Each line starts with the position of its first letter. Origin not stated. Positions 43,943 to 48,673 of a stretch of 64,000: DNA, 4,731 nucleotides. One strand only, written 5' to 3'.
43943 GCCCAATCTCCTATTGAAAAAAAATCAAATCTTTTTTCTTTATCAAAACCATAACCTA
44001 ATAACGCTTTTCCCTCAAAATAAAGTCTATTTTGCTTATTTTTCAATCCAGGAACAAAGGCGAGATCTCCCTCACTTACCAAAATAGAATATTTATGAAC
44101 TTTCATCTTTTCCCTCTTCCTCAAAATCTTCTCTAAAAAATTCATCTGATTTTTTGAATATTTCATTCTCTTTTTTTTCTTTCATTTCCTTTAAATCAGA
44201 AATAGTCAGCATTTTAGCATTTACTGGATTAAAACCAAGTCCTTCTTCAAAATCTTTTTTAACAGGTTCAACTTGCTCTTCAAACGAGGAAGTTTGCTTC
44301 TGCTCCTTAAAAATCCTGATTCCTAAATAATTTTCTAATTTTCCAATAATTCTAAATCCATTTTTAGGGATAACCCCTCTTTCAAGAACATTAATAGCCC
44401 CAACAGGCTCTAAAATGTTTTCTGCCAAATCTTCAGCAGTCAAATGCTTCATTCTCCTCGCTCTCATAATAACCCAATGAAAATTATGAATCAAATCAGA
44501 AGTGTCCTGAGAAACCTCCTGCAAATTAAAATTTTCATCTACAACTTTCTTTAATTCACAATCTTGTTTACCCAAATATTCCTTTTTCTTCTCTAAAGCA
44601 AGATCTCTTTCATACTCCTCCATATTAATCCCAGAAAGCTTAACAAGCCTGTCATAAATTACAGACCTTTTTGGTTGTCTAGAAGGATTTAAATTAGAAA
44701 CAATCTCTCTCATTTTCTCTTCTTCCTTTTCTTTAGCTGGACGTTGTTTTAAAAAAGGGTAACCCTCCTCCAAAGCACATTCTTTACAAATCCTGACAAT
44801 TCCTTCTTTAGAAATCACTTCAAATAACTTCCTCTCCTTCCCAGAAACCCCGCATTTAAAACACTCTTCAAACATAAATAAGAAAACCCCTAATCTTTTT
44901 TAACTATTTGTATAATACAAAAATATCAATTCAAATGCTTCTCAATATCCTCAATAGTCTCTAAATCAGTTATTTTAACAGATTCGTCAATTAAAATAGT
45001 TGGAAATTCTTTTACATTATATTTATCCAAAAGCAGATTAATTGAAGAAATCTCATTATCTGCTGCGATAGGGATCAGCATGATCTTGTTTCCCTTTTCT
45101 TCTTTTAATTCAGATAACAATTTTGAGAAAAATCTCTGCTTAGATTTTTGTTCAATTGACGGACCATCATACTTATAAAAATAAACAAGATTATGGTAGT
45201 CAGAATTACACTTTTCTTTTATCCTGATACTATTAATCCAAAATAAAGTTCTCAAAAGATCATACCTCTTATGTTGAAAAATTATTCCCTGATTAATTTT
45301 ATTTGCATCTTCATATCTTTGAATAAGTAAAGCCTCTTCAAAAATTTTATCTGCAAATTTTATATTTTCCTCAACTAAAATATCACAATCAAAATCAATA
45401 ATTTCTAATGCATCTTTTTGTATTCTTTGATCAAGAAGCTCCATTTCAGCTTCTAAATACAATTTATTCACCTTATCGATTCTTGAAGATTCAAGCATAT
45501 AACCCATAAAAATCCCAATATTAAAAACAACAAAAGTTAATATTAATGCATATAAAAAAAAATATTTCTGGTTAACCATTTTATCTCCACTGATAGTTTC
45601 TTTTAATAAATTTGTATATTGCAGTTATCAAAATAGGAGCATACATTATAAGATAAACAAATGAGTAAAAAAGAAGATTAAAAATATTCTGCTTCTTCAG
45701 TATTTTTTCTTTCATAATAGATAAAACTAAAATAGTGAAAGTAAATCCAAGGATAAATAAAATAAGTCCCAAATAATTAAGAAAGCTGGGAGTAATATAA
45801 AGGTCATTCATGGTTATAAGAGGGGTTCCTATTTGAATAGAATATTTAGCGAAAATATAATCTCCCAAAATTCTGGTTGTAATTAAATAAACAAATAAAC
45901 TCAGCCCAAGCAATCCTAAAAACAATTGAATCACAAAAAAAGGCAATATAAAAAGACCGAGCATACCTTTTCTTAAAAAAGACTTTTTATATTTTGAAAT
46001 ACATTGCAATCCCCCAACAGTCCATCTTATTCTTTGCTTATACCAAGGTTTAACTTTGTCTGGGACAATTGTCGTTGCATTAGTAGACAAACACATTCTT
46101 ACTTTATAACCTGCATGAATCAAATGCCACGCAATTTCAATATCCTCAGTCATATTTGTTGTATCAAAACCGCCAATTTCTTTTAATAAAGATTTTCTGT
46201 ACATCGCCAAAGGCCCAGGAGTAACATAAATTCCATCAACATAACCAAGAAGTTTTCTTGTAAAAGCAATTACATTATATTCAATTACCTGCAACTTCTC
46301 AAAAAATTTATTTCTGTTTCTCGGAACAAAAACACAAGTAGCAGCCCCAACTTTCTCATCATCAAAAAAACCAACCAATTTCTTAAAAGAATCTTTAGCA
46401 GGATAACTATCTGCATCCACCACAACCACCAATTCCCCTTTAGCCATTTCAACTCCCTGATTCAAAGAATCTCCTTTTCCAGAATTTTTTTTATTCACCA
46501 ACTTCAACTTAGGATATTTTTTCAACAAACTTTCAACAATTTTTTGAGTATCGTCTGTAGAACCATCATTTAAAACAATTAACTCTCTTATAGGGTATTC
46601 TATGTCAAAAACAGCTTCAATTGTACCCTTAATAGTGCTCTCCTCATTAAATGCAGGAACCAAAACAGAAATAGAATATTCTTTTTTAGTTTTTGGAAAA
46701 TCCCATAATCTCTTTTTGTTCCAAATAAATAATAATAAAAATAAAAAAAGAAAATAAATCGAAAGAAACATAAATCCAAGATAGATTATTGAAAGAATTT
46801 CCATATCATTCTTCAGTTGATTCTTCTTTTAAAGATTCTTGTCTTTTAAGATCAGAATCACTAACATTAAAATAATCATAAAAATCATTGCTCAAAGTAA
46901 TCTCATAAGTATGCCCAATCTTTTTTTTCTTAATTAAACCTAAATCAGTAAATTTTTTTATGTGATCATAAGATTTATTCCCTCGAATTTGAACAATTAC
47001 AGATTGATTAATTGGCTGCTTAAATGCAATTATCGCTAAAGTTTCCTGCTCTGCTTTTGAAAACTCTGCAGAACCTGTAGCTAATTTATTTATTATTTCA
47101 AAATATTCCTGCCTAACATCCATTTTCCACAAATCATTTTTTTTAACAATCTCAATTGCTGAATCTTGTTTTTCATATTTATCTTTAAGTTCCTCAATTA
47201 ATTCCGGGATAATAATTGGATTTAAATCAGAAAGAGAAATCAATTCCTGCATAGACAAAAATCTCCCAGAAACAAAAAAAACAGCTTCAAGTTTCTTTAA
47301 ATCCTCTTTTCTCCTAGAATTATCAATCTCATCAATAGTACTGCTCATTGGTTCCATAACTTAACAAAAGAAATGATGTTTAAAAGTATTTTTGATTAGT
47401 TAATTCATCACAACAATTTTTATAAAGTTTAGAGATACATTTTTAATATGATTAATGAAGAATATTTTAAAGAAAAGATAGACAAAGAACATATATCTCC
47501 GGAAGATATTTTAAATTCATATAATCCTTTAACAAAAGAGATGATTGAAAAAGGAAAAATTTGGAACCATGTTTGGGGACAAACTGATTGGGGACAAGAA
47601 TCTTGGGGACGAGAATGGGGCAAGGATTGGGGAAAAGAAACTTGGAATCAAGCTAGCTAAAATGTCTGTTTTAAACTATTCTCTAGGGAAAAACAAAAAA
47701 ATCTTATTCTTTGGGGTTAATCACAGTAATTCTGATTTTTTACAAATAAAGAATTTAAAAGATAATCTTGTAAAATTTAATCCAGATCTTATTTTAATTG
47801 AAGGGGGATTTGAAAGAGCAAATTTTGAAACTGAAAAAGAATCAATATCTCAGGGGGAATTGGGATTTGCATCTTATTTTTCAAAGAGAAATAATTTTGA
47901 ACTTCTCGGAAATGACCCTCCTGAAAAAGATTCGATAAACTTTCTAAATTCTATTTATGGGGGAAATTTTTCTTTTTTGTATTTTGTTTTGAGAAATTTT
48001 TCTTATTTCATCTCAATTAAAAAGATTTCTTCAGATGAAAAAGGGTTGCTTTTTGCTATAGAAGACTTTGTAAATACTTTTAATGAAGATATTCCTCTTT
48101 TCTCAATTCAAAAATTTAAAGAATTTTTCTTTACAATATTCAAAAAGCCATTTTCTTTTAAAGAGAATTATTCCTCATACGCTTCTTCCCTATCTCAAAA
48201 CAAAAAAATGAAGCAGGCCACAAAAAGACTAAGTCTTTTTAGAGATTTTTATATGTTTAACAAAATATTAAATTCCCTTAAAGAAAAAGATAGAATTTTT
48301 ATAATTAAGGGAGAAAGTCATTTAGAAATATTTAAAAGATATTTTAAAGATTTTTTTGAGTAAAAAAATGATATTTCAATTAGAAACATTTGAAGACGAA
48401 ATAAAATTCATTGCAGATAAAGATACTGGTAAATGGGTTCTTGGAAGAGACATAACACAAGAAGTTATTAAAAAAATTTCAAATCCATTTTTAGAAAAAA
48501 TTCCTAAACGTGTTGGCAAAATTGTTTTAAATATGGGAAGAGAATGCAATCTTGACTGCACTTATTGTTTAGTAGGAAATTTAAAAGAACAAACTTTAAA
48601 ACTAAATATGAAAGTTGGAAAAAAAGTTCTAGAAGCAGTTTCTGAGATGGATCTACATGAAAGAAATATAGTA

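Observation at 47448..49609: RiPP-like operon: WG-repeat peptide, TraB-family protein and radical SAM/SPASM enzyme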

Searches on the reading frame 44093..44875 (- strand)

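Call 3: search_protein_families(library=pfam, proteins=[window:44093-44875:-], max_evalue=0.01)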
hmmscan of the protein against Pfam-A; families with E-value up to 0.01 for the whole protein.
window:44093-44875:- (260 aa): 1 family
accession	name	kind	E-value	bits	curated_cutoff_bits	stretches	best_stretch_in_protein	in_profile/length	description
PF01381.28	HTH_3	-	0.0056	17.1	23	0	136-187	1-51/55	Helix-turn-helix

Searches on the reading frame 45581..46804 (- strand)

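Call 3: search_protein_families(library=pfam, proteins=[window:45581-46804:-], max_evalue=0.01)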
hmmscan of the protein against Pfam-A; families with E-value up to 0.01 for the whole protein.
window:45581-46804:- (407 aa): 6 families
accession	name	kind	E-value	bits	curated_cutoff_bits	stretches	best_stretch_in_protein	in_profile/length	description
PF00535.33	Glycos_transf_2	-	1.4e-35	123.1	23.3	1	46-211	1-168/168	Glycosyl transferase family 2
PF13641.12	Glyco_tranf_2_3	-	1e-31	111.2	27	1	45-263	3-229/230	Glycosyltransferase like family 2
PF13632.12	Glyco_trans_2_3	-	7.2e-24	85.1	27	1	126-318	2-153/198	Glycosyl transferase family group 2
PF13506.12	Glyco_transf_21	-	1.6e-12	47.7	21.7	1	113-262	21-173/174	Glycosyl transferase family 21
PF10111.15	Glyco_tranf_2_2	-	6.8e-12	45.9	27.3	1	46-227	1-198/276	Glycosyltransferase like family 2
PF03142.21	Chitin_synth_2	-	6.6e-05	22.2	27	1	117-205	196-287/527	Chitin synthase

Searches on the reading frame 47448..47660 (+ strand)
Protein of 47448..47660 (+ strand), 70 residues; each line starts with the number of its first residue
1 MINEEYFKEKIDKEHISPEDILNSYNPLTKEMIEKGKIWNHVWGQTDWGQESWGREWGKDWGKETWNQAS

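Call 3: search_protein_families(library=pfam, proteins=[window:47448-47660:+], max_evalue=0.01)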
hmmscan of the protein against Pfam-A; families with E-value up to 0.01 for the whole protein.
window:47448-47660:+ (70 aa): 0 families

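Call 4: search_protein_families(library=ncbifam, proteins=[window:47448-47660:+], max_evalue=0.01)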
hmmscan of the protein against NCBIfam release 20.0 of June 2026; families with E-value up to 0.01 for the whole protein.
window:47448-47660:+ (70 aa): 0 families

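Call 61: find_homologous_proteins(query=A4, max_evalue=0.01)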
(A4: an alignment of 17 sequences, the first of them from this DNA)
Query A4 (17 sequences) (70 aa, profile of the alignment): 13 proteins with E <= 0.01 among 307 candidates.
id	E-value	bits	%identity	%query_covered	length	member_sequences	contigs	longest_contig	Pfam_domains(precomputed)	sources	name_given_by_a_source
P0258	1.4e-14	71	-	-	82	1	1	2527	-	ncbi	-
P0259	4.0e-13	67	-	-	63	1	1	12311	-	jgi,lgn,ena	-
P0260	4.1e-13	67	-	-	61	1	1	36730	-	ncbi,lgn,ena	-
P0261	3.4e-10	57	-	-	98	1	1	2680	-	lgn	-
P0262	1.8e-9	55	-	-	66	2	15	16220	-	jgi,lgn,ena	-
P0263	3.0e-9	54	29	56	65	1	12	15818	-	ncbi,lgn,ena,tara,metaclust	tara:strand:+ start:3825 stop:4022 length:198 start_codon:yes stop_codon:yes gene_type:complete|meta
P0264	4.5e-8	51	31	61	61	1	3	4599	-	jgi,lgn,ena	-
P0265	2.2e-6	45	100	100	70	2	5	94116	-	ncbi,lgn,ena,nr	ncbi:hypothetical protein KAJ87_01500 [Candidatus Pacearchaeota archaeon]|nr:hypothetical protein [C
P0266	1.4e-5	43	-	-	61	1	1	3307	-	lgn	-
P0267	4.6e-5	41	-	-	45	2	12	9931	-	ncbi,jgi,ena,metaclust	jgi:hypothetical protein|metaclust:\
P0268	2.5e-4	39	57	10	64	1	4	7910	-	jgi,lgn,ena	-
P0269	5.4e-4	37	-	-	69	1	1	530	-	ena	-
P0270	3.6e-3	35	-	-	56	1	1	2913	-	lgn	-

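Call 83: search_protein_families(library=padloc, proteins=[window:47448-47660:+], max_evalue=0.001)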
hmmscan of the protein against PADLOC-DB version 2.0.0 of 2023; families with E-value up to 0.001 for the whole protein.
window:47448-47660:+ (70 aa): 0 families

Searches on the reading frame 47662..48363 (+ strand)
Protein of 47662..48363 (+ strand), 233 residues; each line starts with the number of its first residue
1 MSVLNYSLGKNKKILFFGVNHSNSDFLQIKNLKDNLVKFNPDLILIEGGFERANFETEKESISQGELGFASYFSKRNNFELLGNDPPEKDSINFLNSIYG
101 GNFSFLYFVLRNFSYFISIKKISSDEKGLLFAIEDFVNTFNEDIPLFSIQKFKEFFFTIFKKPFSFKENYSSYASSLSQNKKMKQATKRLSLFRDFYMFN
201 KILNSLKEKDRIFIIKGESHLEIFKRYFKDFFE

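Call 3: search_protein_families(library=pfam, proteins=[window:47662-48363:+], max_evalue=0.01)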
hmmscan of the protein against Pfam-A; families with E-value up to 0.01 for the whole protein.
window:47662-48363:+ (233 aa): 1 family
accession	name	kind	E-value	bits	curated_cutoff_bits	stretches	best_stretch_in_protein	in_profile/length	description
PF18950.5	DUF5694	-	4.1e-05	24.5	27.5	1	161-230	98-172/185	Family of unknown function (DUF5694)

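Call 4: search_protein_families(library=ncbifam, proteins=[window:47662-48363:+], max_evalue=0.01)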
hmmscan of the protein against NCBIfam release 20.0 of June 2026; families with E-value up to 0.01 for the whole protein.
window:47662-48363:+ (233 aa): 1 family
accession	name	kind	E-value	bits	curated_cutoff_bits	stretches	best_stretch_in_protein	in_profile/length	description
TIGR00188.1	rnpA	equivalog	0.005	17.1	38.35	1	150-219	21-88/111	ribonuclease P protein component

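Call 15: find_homologous_proteins(query=window:47662-48363:+, max_evalue=0.001)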
Query window:47662-48363:+ (233 aa): 4 proteins with E <= 0.001 among 424 candidates.
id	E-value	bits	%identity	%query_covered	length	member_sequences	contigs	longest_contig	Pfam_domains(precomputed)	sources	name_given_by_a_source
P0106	1.9e-76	275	100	57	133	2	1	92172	-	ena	-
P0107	6.4e-35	139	41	91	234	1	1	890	-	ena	-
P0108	2.9e-30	124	40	93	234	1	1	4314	-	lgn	-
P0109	3.4e-26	111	34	93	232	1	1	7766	-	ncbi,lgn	-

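Call 25: predict_structure(alignment_id=A2)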
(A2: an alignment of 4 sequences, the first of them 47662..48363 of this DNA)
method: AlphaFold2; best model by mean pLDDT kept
length: 233 residues; sequences in the alignment: 4
mean_pLDDT: 89.1   pTM: 0.81
mean pLDDT of the five models: 89.1, 88.9, 87.9, 87.0, 83.7
residues with pLDDT >= 90: 148; 70-90: 73; 50-70: 12; < 50: 0
segments of 3 or more residues with pLDDT < 50: none
pLDDT, mean of each block of 10 residues (from residue 1): 81 90 77 95 92 92 91 95 92 94 94 88 92 91 74 94 92 89 93 90 93 91 76 61
secondary structure, 60 per line:
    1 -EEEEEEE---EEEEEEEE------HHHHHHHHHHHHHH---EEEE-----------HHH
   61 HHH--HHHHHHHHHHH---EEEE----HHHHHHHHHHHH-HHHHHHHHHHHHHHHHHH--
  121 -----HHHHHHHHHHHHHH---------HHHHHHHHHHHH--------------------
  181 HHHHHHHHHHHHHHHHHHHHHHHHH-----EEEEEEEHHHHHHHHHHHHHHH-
elements in order: E2-8 E12-19 H26-39 E43-46 H58-63 H66-76 E80-83 H88-99 H101-118 H126-139 H149-160 H181-205 E211-217 H218-232

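Call 38: search_protein_representatives(alignment_id=A2)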
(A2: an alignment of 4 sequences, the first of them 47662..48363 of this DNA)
Query: 4 sequences, 234 profile positions. Proteins with E-value up to 0.001 (for the whole library): 1078; up to 1e-10: 454; up to 1e-30: 33. The best 150 are listed.
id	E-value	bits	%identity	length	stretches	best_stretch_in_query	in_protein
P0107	2.0e-107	374.5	-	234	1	4-234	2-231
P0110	5.4e-66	238.9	-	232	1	5-232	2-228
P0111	2.9e-64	233.2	-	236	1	7-234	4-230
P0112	8.7e-64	231.7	-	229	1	8-233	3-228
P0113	6.5e-62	225.5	-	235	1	3-233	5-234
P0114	4.9e-60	219.4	-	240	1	4-233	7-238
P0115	1.1e-58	215.0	-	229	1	6-233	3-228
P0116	1.7e-57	211.0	-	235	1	6-233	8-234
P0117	1.9e-56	207.6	-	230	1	5-233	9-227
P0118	4.0e-56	206.6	-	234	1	4-232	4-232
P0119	6.5e-55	202.6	-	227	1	3-234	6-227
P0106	5.2e-54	199.7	-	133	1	1-134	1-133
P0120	1.0e-52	195.4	-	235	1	5-233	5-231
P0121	1.1e-52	195.4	-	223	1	4-231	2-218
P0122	5.7e-50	186.4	-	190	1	45-233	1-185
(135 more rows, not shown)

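Call 48: search_protein_families(library=pfam, alignment_id=A3, max_evalue=0.01)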
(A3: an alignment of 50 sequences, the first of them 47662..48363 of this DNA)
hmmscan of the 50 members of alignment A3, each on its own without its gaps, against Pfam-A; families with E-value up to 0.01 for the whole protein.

A. member 1, window:47662-48363:+ (233 aa): 1 family
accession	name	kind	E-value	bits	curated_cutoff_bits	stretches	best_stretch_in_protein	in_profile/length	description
PF18950.5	DUF5694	-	4.1e-05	24.5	27.5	1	161-230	98-172/185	Family of unknown function (DUF5694)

B. families by the number of members that match (of 50 scanned): 8 families
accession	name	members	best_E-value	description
PF01963.22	TraB_PrgY_gumN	11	1.3e-05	TraB/PrgY/gumN family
PF18950.5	DUF5694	3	4.1e-05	Family of unknown function (DUF5694)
PF07617.17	DUF1579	1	2e-06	Protein of unknown function (DUF1579)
PF04818.19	CID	1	0.00031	CID domain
PF17365.7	DUF5390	1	0.0046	Family of unknown function (DUF5390)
PF03808.19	Glyco_tran_WecG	1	0.0051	Glycosyl transferase WecG/TagA/CpsF family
PF22614.2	Slo-like_RCK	1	0.0056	Calcium-activated potassium channel slowpoke-like RCK domain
PF00465.25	Fe-ADH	1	0.0082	Iron-containing alcohol dehydrogenase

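Call 68: find_encoding_contigs(protein=P0109, flank=3500, max_places=2)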
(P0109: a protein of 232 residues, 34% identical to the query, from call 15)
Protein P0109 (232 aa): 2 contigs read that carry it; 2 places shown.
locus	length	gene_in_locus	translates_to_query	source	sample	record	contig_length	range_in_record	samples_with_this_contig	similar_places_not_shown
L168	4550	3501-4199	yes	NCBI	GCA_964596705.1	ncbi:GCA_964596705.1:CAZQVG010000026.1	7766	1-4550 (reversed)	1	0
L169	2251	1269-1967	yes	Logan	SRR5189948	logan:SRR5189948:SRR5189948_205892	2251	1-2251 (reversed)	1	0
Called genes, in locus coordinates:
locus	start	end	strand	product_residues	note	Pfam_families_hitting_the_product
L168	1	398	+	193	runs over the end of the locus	PF13462:Thioredoxin_4, PF01323:DSBA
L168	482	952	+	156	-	-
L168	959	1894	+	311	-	PF01171:ATP_bind_3, PF03054:tRNA_Me_trans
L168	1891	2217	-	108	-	-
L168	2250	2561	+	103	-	-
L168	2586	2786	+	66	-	PF02597:ThiS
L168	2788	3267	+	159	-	PF00856:SET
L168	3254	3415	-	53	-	-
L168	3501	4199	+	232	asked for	-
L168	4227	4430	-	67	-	-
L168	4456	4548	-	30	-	?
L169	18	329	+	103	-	-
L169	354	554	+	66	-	PF02597:ThiS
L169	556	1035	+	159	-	PF00856:SET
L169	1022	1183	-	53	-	-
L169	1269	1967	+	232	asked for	-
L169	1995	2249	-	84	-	?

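Call 69: find_encoding_contigs(protein=P0108, flank=3500, max_places=2)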
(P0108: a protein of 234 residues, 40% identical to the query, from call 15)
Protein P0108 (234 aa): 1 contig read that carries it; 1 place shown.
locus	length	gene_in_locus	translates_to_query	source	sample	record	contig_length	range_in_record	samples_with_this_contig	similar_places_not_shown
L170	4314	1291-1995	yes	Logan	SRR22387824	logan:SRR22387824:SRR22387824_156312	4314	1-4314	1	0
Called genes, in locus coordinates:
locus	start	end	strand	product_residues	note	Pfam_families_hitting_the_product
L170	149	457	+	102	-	-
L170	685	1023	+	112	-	-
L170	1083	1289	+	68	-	-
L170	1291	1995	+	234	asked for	-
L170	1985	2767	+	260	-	PF13353:Fer4_12 (faint), PF04055:Radical_SAM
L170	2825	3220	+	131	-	PF13186:SPASM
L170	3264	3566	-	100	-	-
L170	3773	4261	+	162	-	-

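Call 77: fold_search(model_id=the predicted structure, library=pdb)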
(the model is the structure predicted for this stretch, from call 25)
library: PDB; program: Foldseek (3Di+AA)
matches with E <= 10: 214; with E <= 0.001: 0
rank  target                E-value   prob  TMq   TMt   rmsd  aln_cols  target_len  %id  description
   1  7w5z_E                2.6e-03  1.00  0.45  0.30  10.5       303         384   11  Cryo-EM structure of Tetrahymena thermophila mitochondrial complex IV, composite dimer model (released 2022-04-06)
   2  8b6h_DQ               2.6e-02  0.98  0.48  0.31  10.3       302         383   10  Cryo-EM structure of cytochrome c oxidase dimer (complex IV) from respiratory supercomplex of Tetrahymena thermophila (released 2023-03-29)
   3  4e4r                  3.5e-01  0.16  0.19  0.15   9.8       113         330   10  EutD phosphotransacetylase from Staphylococcus aureus (released 2012-03-28)
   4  9p89_A                3.5e-01  0.08  0.14  0.11  14.6       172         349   15  NTSR1-G11-NTS(8-13) GTP-Bound Complex in the Canonical, AHD Closed State 3DVA Separated 1 (C-Closed-GTP) (released 2026-03-25)
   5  4kyr_A                3.9e-01  0.14  0.21  0.23  15.6       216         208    6  Structure of a product bound plant phosphatase (released 2013-07-24)
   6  3r3h_A                4.4e-01  0.09  0.14  0.14  13.3       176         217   10  Crystal structure of O-methyltransferase from Legionella pneumophila (released 2011-04-06)
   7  1kcf_A                5.8e-01  0.06  0.18  0.18  15.1       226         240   13  Crystal Structure of the Yeast Mitochondrial Holliday Junction Resolvase, Ydc2 (released 2001-11-28)
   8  5ocd_F                9.7e-01  0.11  0.20  0.20   9.0       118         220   19  structure of a CDPS from Fluoribacter dumoffii (released 2018-08-01)
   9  3jcp_H                1.1e+00  0.07  0.17  0.12  12.6       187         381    6  Structure of yeast 26S proteasome in M2 state derived from Titan dataset (released 2016-06-15)
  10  1h4y_A                1.2e+00  0.06  0.14  0.23   9.6       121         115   10  Structure of the Anti-Sigma Factor Antagonist SpoIIAA in its Unphosphorylated Form (released 2001-07-06)
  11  1mwk_A                1.2e+00  0.04  0.19  0.15  18.4       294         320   10  ParM from plasmid R1 APO form (released 2003-01-28)
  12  1b5t_B                1.3e+00  0.06  0.21  0.19  17.7       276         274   10  ESCHERICHIA COLI METHYLENETETRAHYDROFOLATE REDUCTASE (released 1999-01-20)
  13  8wfd_D                1.4e+00  0.05  0.21  0.11  15.7       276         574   13  The cryo-EM structure of TdpAB in complex with AMPPNP and DNA (released 2025-01-22)
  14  5k05_B                1.5e+00  0.09  0.16  0.17   9.8        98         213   14  Crystal Structure of COMT in complex with 4-methyl-2-(4-methylphenyl)-5-(1H-pyrazol-5-yl)-1,3-thiazole (released 2016-09-07)
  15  4p58                  1.5e+00  0.08  0.14  0.16  11.3        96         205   10  Crystal structure of mouse comt bound to an inhibitor (released 2014-06-25)
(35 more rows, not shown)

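Call 83: search_protein_families(library=padloc, proteins=[window:47662-48363:+], max_evalue=0.001)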
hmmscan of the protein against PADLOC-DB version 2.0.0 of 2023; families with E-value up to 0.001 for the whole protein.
window:47662-48363:+ (233 aa): 0 families

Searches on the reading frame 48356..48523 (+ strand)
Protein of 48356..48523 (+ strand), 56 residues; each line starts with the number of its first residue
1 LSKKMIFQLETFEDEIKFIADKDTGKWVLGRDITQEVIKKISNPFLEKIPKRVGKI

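Call 80: search_protein_families(library=pfam, proteins=[window:48356-48523:+], max_evalue=10)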
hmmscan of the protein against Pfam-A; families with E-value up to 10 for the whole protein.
seq(56 aa): 0 families
